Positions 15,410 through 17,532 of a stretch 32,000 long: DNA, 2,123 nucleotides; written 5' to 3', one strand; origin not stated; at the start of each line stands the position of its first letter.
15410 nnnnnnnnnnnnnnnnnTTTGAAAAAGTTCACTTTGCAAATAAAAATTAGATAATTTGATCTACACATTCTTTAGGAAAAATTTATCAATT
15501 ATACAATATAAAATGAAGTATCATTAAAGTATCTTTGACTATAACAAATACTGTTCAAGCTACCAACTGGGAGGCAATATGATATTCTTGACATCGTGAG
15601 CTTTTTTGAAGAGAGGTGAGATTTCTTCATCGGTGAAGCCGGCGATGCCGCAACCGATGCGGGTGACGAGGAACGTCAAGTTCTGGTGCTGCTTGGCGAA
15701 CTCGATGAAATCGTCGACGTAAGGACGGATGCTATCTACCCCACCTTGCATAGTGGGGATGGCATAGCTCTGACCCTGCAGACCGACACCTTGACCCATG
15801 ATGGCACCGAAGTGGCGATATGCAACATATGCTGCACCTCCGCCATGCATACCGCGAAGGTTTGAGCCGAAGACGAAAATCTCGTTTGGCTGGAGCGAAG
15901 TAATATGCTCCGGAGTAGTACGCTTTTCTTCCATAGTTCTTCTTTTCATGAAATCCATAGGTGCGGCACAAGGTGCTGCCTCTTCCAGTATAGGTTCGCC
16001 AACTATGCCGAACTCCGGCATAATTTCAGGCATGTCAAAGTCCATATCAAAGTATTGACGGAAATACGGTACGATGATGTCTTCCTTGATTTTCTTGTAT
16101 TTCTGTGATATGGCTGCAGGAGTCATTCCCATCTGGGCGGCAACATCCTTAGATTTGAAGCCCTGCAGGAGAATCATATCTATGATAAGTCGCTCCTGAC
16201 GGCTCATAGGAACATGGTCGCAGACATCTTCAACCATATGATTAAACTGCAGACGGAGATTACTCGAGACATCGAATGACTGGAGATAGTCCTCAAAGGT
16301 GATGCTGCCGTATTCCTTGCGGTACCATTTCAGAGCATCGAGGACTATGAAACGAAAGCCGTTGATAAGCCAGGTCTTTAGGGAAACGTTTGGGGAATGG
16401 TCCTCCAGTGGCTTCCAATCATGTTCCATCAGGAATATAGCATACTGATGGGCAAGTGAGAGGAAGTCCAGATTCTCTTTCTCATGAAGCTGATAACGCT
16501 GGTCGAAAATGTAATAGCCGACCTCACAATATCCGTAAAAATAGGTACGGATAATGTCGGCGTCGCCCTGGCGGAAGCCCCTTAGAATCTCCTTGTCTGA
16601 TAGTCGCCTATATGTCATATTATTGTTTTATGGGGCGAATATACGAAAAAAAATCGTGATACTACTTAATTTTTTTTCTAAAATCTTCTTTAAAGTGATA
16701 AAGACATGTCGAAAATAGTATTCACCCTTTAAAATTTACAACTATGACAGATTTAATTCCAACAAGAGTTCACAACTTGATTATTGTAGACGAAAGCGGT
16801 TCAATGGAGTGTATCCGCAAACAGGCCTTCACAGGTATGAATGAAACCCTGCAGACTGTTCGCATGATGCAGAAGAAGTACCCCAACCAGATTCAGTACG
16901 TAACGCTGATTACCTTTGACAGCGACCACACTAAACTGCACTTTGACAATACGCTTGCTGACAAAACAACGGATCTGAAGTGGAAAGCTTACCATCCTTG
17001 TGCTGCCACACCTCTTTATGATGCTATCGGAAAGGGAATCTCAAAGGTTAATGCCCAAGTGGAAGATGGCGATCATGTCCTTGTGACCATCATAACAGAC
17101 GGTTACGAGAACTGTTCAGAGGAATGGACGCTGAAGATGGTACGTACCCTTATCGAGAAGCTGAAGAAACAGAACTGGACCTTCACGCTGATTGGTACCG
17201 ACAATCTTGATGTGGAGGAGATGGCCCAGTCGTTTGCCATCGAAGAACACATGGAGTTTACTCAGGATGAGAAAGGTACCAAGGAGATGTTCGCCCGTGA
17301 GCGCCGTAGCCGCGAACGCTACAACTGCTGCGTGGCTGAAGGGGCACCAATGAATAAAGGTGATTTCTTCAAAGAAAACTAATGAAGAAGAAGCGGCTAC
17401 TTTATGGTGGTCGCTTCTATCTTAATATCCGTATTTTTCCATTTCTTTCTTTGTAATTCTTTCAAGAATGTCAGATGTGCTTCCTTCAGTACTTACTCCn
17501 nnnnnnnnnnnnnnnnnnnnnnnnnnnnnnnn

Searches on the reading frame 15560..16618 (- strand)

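Call 15: search_protein_families(library=phrogs, proteins=[window:15560-16618:-], max_evalue=0.001)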
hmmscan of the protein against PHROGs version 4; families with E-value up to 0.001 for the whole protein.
window:15560-16618:- (352 aa): 2 families
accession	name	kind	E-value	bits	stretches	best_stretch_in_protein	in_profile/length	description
phrog_2072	-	unknown function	1.4e-35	123.2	1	233-352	8-129/143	-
phrog_1740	-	transcription regulation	1.5e-05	24.7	1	138-181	169-212/567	RNA polymerase sigma factor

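Call 16: search_protein_families(library=pfam, proteins=[window:15560-16618:-], max_evalue=0.001)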
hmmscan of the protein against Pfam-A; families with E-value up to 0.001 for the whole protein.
window:15560-16618:- (352 aa): 0 families

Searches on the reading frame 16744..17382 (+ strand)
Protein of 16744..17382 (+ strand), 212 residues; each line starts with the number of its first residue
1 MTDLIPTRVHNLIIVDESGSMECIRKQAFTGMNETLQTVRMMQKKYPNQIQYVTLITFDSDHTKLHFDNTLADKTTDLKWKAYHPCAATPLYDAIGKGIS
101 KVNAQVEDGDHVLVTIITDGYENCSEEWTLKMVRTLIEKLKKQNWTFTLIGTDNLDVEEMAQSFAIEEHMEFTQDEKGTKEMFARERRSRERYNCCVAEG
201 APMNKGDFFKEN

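Call 15: search_protein_families(library=phrogs, proteins=[window:16744-17382:+], max_evalue=0.001)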
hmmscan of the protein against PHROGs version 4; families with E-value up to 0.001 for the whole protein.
window:16744-17382:+ (212 aa): 2 families
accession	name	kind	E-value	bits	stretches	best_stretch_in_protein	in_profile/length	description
phrog_7371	-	unknown function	2.6e-33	116.4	1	7-194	5-183/204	-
phrog_26613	-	unknown function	3.5e-10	40.7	1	10-152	14-162/345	-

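Call 16: search_protein_families(library=pfam, proteins=[window:16744-17382:+], max_evalue=0.001)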
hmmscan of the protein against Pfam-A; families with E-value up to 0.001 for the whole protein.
window:16744-17382:+ (212 aa): 1 family
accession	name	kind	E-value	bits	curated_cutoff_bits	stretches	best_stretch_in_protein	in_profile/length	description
PF00092.34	VWA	-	1.6e-07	32.2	23.8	1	13-171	4-160/174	von Willebrand factor type A domain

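Call 105: find_related_loci(query=window:16744-17382:+, collection=viral_contigs, flank=10000)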
Query window:16744-17382:+ (212 aa) in viral_contigs; peptide patterns used: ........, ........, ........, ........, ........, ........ (x = any residue, [..] = any of these).
5 stretches matched a pattern; 5 encode a relative of the query (tblastn E <= 1e-3); 5 distinct loci.
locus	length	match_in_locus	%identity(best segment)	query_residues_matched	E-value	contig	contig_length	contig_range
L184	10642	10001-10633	97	1-211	3e-143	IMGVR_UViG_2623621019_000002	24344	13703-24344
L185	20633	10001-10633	97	1-211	9e-143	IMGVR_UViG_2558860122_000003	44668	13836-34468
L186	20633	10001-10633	93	1-211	1e-137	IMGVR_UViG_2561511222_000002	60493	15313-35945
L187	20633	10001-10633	92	1-211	4e-136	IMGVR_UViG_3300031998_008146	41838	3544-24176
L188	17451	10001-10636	88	1-212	2e-129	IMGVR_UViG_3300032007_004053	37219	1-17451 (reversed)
